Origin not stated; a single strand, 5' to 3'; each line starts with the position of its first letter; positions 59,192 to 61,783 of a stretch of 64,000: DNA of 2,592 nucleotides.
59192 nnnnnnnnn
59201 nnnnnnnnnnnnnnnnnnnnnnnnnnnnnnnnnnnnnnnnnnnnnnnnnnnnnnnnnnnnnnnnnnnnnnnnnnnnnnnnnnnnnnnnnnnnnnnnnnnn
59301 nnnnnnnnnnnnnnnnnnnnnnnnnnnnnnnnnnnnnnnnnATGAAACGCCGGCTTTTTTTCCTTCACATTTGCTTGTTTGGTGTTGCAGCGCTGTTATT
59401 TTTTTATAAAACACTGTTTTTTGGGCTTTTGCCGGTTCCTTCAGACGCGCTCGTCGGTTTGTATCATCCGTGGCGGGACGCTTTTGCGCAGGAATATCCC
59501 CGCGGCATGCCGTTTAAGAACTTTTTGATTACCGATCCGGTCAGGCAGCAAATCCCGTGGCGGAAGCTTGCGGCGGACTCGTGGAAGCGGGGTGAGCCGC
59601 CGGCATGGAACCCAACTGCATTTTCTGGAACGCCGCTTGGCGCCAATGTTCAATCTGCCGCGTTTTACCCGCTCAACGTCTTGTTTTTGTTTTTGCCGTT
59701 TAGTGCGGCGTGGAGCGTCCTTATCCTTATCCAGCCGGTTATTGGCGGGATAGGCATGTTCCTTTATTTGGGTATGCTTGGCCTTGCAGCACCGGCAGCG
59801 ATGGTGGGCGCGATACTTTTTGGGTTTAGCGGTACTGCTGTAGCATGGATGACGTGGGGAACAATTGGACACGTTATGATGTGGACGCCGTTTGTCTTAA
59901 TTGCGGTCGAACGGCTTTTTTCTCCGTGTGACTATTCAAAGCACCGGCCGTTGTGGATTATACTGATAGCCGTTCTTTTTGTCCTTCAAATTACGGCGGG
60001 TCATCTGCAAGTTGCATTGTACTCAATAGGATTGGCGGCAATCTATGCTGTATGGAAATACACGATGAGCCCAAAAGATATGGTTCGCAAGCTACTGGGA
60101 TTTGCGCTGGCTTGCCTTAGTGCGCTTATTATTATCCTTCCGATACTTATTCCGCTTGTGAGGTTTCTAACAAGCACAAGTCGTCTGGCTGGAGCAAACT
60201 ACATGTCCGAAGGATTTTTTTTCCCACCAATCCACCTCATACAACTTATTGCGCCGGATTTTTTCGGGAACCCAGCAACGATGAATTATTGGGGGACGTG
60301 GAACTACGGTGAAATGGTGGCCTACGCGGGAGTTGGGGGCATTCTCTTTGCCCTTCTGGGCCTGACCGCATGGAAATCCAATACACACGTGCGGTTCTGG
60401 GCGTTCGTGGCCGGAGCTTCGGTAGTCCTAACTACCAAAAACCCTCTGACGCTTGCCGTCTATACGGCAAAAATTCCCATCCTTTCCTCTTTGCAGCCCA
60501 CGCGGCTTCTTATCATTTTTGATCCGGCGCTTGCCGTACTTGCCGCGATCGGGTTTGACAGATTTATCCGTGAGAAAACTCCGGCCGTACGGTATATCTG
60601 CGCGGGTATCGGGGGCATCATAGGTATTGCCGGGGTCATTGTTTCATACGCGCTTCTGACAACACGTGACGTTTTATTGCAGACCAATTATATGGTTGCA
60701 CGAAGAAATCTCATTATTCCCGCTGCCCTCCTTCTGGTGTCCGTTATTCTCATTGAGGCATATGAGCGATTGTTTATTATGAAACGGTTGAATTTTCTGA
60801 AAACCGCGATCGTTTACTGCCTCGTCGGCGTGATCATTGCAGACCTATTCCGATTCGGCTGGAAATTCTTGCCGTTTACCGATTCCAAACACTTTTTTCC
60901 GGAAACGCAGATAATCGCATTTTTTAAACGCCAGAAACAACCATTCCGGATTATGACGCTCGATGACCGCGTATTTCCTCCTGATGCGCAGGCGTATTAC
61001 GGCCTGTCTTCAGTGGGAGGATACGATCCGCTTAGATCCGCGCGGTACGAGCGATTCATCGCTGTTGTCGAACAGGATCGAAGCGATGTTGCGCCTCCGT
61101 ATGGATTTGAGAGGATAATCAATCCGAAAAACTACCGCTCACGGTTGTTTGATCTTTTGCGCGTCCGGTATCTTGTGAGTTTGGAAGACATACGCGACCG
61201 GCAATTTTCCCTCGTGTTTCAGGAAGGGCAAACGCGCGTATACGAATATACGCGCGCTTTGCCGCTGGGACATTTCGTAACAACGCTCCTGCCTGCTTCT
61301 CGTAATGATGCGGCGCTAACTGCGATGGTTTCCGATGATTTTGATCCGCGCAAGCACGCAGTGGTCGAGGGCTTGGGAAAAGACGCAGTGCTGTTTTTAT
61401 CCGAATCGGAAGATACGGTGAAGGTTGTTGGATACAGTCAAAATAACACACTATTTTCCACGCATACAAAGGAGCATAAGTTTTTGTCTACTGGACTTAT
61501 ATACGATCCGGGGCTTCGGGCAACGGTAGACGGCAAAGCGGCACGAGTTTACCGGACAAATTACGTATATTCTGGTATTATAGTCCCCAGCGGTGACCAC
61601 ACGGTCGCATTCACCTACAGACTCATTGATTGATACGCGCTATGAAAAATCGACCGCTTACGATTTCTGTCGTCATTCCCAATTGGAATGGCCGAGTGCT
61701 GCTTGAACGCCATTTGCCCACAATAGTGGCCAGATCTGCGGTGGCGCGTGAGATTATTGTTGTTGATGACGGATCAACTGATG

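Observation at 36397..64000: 28-kb surface glycosylation super-locus with nine GT-C membrane transferases in four families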

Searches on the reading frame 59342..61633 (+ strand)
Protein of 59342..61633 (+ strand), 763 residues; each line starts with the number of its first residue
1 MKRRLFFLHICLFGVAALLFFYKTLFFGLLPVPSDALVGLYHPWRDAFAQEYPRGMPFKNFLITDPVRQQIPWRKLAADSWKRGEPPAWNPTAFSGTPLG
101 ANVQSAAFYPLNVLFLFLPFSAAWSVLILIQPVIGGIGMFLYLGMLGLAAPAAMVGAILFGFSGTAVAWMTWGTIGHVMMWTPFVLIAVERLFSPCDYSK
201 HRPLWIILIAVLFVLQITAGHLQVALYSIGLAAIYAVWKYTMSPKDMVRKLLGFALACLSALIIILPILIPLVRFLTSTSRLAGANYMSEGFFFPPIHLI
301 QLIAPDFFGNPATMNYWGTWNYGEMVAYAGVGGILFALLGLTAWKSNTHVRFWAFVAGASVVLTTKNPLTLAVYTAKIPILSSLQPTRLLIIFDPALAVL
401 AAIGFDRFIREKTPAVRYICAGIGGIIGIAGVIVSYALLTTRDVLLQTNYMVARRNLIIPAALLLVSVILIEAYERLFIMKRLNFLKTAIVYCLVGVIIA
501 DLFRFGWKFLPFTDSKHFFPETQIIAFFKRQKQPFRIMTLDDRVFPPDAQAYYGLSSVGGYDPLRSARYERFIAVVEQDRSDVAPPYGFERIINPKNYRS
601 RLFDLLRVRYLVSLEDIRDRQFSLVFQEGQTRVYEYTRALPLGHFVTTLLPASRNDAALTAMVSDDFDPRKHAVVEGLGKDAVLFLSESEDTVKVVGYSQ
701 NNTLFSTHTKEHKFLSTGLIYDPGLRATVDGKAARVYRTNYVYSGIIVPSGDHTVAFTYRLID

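Call 5: search_protein_families(library=pfam, proteins=[window:59342-61633:+], max_evalue=0.01)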
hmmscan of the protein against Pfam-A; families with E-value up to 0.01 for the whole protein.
window:59342-61633:+ (763 aa): 1 family
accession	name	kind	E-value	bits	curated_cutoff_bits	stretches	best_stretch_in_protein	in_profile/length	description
PF09586.16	YfhO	-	9e-15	54.5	28.5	2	108-650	76-598/835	Bacterial membrane protein YfhO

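Call 13: find_encoding_contigs(protein=window:59342-61633:+, flank=10000, max_places=6)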
Protein window:59342-61633:+ (763 aa): no gene with exactly this product is on record in the collection.

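Call 16: search_protein_families(library=ncbifam, proteins=[window:59342-61633:+], max_evalue=0.01)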
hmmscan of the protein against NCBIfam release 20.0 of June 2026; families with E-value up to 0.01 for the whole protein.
window:59342-61633:+ (763 aa): 0 families

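Call 36: find_homologous_proteins(query=window:59342-61633:+, max_evalue=1e-10)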
Query window:59342-61633:+ (763 aa): 1117 proteins with E <= 1e-10 among 8000 candidates; the best 120 are listed.
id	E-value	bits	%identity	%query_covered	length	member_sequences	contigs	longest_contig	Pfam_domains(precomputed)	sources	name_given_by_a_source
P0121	0.0e+0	1730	100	100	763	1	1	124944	PF09586.17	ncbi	-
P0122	1.2e-227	776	46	100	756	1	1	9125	PF09586.17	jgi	jgi:Bacterial membrane protein YfhO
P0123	9.4e-208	710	44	99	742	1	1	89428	PF09586.17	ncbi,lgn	-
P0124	7.0e-201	687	44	99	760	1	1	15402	PF09586.17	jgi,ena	-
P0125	1.8e-200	686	42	100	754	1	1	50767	PF09586.17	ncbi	-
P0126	2.1e-199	682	43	97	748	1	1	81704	PF09586.17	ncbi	-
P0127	4.4e-199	681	42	98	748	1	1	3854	PF09586.17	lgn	-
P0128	6.4e-199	681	44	98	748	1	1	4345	PF09586.17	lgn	-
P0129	3.8e-198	678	42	99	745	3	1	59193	PF09586.17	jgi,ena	-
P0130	2.7e-197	676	42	99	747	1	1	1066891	PF09586.17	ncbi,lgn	-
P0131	3.6e-197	675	42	99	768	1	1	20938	PF09586.17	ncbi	-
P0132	2.3e-196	672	43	99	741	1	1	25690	PF09586.17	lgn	-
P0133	6.1e-196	671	43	98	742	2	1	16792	PF09586.17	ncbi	-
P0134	8.1e-196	671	41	99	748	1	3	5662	PF09586.17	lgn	-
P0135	2.3e-195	669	42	99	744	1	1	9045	PF09586.17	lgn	-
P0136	4.3e-195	668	44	97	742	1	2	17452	PF09586.17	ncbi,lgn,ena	-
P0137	4.4e-195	668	41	98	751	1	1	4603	PF09586.17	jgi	jgi:hypothetical protein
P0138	6.1e-195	668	43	98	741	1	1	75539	PF09586.17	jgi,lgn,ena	-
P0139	6.0e-194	664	42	99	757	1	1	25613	PF09586.17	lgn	-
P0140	2.0e-193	663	41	98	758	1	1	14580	PF09586.17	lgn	-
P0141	1.2e-192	660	43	97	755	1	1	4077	PF09586.17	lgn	-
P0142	6.7e-192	658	42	98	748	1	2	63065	PF09586.17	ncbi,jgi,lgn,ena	-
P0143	1.1e-191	657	43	99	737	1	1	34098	PF09586.17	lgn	-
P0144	1.1e-191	657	43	99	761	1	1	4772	PF09586.17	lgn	-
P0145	2.7e-191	656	41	98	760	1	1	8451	PF09586.17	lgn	-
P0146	2.9e-191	656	42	98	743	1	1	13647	PF09586.17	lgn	-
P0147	6.3e-191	654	43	98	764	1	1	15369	PF09586.17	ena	-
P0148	8.3e-191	654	41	99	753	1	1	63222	PF09586.17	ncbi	-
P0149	7.4e-190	651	43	99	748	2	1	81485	PF09586.17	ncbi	-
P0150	9.8e-190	651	41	97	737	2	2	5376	PF09586.17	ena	-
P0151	1.7e-189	650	41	99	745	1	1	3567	PF09586.17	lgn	-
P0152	1.8e-189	650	42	97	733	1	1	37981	PF09586.17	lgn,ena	-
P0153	3.1e-189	649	41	99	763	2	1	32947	PF09586.17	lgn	-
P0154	3.3e-189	649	42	98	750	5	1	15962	PF09586.17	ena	-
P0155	6.6e-189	648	43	98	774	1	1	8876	PF09586.17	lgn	-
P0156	6.7e-189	648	41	99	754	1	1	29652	PF09586.17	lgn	-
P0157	7.3e-189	648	42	100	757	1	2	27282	PF09586.17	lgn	-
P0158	9.1e-189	647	42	98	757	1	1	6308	PF09586.17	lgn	-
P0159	1.5e-188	647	42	99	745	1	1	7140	PF09586.17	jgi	jgi:hypothetical protein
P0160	1.6e-188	647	42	98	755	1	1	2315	PF09586.17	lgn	-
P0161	1.9e-188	646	41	100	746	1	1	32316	PF09586.17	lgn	-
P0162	2.5e-188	646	43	97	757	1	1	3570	PF09586.17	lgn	-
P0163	2.9e-188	646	41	99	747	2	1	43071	PF09586.17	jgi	jgi:hypothetical protein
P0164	3.5e-188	645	43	96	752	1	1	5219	PF09586.17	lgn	-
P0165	3.6e-188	645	41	99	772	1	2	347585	PF09586.17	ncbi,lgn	-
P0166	8.6e-188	644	43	96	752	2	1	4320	PF09586.17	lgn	-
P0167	1.0e-187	644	41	99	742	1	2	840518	PF09586.17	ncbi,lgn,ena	-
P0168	4.1e-187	642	40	100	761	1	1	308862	PF09586.17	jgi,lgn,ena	-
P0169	5.0e-187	642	42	100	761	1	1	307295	PF09586.17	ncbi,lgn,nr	ncbi:MAG: YfhO family protein [Candidatus Gottesmanbacteria bacterium]|nr:YfhO family protein [Candi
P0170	5.1e-187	642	42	99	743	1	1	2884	PF09586.17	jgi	jgi:uncharacterized membrane protein YfhO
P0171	6.0e-187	641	41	98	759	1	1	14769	PF09586.17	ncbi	-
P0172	1.2e-186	640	41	96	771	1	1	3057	PF09586.17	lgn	-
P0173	1.2e-186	640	43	100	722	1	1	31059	PF09586.17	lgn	-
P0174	1.4e-186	640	42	98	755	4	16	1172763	PF09586.17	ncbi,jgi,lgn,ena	jgi:hypothetical protein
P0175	1.4e-186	640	41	99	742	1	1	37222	PF09586.17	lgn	-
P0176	1.5e-186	640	44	97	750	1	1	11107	PF09586.17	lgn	-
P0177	1.5e-186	640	43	99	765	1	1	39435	PF09586.17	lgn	-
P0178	2.5e-186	639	39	98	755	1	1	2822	PF09586.17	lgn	-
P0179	3.5e-186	639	43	98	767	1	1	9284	PF09586.17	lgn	-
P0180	4.6e-186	638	42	97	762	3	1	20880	PF09586.17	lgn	-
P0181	1.1e-185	637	41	99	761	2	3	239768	PF09586.17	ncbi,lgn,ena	ncbi:MAG: YfhO family protein [Patescibacteria group bacterium]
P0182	1.2e-185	637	41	100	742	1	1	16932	PF09586.17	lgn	-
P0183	2.3e-185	636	41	98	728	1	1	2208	PF09586.17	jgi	jgi:uncharacterized membrane protein YfhO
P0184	2.7e-185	636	41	100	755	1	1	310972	PF09586.17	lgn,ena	-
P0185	5.0e-185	635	42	98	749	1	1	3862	PF09586.17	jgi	jgi:hypothetical protein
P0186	5.6e-185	635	43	100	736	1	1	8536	PF09586.17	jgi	-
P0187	1.0e-184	634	41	97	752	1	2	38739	PF09586.17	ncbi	-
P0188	1.1e-184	634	41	99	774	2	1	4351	PF09586.17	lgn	-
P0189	1.4e-184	633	41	97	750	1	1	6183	PF09586.17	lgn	-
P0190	1.4e-184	633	41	97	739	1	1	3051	PF09586.17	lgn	-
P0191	1.5e-184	633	40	98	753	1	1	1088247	PF20176.4,PF09586.17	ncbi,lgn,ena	-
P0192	1.7e-184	633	40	99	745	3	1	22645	PF09586.17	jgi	-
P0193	1.7e-184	633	44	99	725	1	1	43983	PF09586.17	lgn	-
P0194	2.1e-184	633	41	99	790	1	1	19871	PF09586.17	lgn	-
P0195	2.2e-184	633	42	100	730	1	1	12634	PF09586.17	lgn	-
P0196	2.6e-184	633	41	100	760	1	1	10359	PF09586.17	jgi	jgi:hypothetical protein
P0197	3.2e-184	632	40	99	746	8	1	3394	PF09586.17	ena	-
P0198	3.3e-184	632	42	99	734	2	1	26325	PF09586.17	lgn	-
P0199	4.2e-184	632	42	97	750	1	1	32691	PF09586.17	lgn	-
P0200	4.5e-184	632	41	97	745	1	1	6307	PF09586.17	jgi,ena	-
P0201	1.1e-183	631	42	99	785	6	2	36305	PF09586.17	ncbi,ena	ncbi:MAG: YfhO family protein [Patescibacteria group bacterium]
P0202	1.7e-183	630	40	100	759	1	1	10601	PF09586.17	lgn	-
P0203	1.7e-183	630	41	98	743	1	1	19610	PF09586.17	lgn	-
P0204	2.2e-183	630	41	99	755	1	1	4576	PF09586.17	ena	-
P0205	3.0e-183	629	43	97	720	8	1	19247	PF09586.17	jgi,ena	-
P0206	3.0e-183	629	40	98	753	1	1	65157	PF09586.17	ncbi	-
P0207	4.4e-183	629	43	97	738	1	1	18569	PF09586.17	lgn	-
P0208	6.3e-183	628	41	99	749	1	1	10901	PF09586.17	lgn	-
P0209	6.5e-183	628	41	99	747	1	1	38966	PF09586.17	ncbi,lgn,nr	ncbi:YfhO family protein [Candidatus Gottesmanbacteria bacterium]|nr:YfhO family protein [Candidatus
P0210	1.3e-182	627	40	99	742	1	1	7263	PF09586.17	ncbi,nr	ncbi:MAG: YfhO family protein [Candidatus Gottesmanbacteria bacterium]|nr:YfhO family protein [Candi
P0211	1.3e-182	627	42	99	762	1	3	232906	PF09586.17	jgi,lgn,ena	-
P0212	2.0e-182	626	42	97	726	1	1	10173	PF09586.17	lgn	-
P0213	2.1e-182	626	42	99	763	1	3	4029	PF09586.17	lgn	-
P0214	2.1e-182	626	41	99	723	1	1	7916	PF09586.17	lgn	-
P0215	2.1e-182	626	40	99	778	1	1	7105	PF09586.17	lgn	-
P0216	3.7e-182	625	41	97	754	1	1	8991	PF09586.17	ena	-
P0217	4.1e-182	625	42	99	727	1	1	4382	PF09586.17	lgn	-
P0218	4.3e-182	625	41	97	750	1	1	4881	PF09586.17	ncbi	-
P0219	5.1e-182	625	42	97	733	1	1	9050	PF09586.17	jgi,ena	-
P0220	5.3e-182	625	41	98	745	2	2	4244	PF09586.17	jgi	-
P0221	6.7e-182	625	41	100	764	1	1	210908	PF09586.17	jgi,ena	-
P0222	7.3e-182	624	41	97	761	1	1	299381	PF09586.17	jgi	jgi:hypothetical protein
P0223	9.4e-182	624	40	98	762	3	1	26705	PF09586.17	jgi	-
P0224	1.0e-181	624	40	98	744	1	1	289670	PF09586.17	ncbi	-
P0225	1.1e-181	624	43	98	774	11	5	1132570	PF09586.17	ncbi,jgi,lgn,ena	-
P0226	2.4e-181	623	41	96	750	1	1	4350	PF09586.17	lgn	-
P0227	2.5e-181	623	42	99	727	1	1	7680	PF09586.17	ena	-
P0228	3.8e-181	622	43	100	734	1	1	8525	PF09586.17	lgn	-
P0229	4.2e-181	622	41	98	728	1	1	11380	PF09586.17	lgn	-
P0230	5.0e-181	622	40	100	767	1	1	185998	PF09586.17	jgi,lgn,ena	-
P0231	6.1e-181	621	41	97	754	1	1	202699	PF09586.17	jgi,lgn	-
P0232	6.9e-181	621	40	99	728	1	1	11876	PF09586.17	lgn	-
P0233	8.5e-181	621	41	97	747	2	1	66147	PF09586.17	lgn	-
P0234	9.1e-181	621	40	100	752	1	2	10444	PF09586.17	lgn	-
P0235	9.3e-181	621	42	97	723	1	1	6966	PF09586.17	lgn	-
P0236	1.3e-180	620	41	98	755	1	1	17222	PF09586.17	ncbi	-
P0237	1.3e-180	620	41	97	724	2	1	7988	PF09586.17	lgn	-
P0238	1.7e-180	620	42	97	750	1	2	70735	PF09586.17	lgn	-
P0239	1.9e-180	620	42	97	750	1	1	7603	PF09586.17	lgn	-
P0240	3.1e-180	619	40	98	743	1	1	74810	PF09586.17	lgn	-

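Call 37: find_encoding_contigs(protein=P0121, flank=10000, max_places=3)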
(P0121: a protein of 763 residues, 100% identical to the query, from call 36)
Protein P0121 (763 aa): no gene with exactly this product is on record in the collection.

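Call 38: find_encoding_contigs(protein=P0130, flank=10000, max_places=2)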
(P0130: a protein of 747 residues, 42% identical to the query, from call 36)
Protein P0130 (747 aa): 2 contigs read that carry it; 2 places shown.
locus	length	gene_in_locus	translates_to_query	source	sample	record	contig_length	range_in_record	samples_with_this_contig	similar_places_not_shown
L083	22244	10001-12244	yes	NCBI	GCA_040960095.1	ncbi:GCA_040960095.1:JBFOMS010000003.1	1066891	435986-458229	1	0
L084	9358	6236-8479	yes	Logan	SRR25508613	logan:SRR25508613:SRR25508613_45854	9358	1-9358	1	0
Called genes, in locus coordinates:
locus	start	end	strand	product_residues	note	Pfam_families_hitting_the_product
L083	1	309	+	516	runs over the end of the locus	-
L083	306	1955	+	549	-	PF10131:PTPS_related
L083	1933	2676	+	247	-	PF00535:Glycos_transf_2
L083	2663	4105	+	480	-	PF01943:Polysacc_synt, PF13440:Polysacc_synt_3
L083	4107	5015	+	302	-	PF00535:Glycos_transf_2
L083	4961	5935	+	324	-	PF00535:Glycos_transf_2, PF13641:Glyco_tranf_2_3, PF13632:Glyco_trans_2_3 (weak)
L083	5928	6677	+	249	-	PF00535:Glycos_transf_2, PF10111:Glyco_tranf_2_2 (weak)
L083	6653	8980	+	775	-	PF09586:YfhO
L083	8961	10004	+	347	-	PF13439:Glyco_transf_4 (weak), PF00534:Glycos_transf_1, PF13692:Glyco_trans_1_4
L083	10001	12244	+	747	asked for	PF09586:YfhO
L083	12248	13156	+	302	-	PF00535:Glycos_transf_2, PF13641:Glyco_tranf_2_3, PF13632:Glyco_trans_2_3 (weak)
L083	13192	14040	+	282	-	PF13489:Methyltransf_23, PF13847:Methyltransf_31, PF08241:Methyltransf_11, PF08242:Methyltransf_12, PF13649:Methyltransf_25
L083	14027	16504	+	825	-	PF09586:YfhO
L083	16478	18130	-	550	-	PF02366:PMT, PF13231:PMT_2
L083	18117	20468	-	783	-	PF09586:YfhO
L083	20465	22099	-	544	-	PF10131:PTPS_related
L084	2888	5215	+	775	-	PF09586:YfhO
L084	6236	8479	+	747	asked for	PF09586:YfhO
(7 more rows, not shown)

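Call 80: find_encoding_contigs(protein=P0191, flank=10000, max_places=1)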
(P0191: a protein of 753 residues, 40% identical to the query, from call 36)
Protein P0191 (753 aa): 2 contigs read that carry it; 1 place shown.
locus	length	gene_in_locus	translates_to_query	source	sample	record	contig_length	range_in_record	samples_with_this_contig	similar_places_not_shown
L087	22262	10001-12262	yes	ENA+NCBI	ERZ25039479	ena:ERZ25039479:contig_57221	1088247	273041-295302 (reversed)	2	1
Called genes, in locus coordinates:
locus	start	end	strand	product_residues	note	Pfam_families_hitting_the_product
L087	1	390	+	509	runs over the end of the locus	-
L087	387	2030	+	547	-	-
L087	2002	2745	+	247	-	PF00535:Glycos_transf_2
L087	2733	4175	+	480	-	PF01943:Polysacc_synt, PF13440:Polysacc_synt_3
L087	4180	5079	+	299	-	PF00535:Glycos_transf_2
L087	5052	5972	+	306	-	PF00535:Glycos_transf_2, PF13641:Glyco_tranf_2_3, PF13632:Glyco_trans_2_3 (weak)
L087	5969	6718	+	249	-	PF00535:Glycos_transf_2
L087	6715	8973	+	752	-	PF09586:YfhO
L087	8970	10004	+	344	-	PF13439:Glyco_transf_4 (weak), PF00534:Glycos_transf_1, PF13692:Glyco_trans_1_4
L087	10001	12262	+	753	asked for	PF09586:YfhO, PF20176:DUF6541 (faint), PF09586:YfhO (weak)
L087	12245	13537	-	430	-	PF13231:PMT_2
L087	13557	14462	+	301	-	PF00535:Glycos_transf_2, PF13641:Glyco_tranf_2_3, PF13632:Glyco_trans_2_3 (weak)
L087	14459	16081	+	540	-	PF13231:PMT_2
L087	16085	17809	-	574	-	-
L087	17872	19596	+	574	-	PF02366:PMT, PF13231:PMT_2 (weak)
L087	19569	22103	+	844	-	PF09586:YfhO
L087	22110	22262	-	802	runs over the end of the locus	PF09586:YfhO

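Call 81: find_encoding_contigs(protein=P0174, flank=10000, max_places=1)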
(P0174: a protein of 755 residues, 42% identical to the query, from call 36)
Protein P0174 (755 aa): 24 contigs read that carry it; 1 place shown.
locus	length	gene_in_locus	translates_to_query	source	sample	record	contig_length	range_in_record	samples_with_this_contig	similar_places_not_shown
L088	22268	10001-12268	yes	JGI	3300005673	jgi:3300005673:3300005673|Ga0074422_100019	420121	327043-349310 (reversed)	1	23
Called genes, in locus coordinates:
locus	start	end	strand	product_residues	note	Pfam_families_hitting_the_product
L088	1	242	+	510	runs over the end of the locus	-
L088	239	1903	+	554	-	PF10131:PTPS_related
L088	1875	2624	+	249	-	PF00535:Glycos_transf_2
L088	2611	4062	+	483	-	PF01943:Polysacc_synt, PF13440:Polysacc_synt_3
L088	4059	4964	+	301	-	PF00535:Glycos_transf_2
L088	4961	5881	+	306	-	PF00535:Glycos_transf_2, PF13641:Glyco_tranf_2_3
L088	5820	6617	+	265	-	PF00535:Glycos_transf_2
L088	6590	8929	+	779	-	PF09586:YfhO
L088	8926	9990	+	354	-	PF13439:Glyco_transf_4, PF00534:Glycos_transf_1, PF13692:Glyco_trans_1_4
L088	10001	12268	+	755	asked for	PF09586:YfhO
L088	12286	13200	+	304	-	PF00535:Glycos_transf_2, PF13506:Glyco_transf_21, PF13641:Glyco_tranf_2_3, PF13632:Glyco_trans_2_3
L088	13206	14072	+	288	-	PF08003:Methyltransf_9 (weak), PF13489:Methyltransf_23, PF13649:Methyltransf_25, PF13847:Methyltransf_31, PF08241:Methyltransf_11, PF08242:Methyltransf_12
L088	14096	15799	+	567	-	-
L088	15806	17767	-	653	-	-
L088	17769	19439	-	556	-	PF13231:PMT_2 (weak)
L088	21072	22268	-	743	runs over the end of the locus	PF09586:YfhO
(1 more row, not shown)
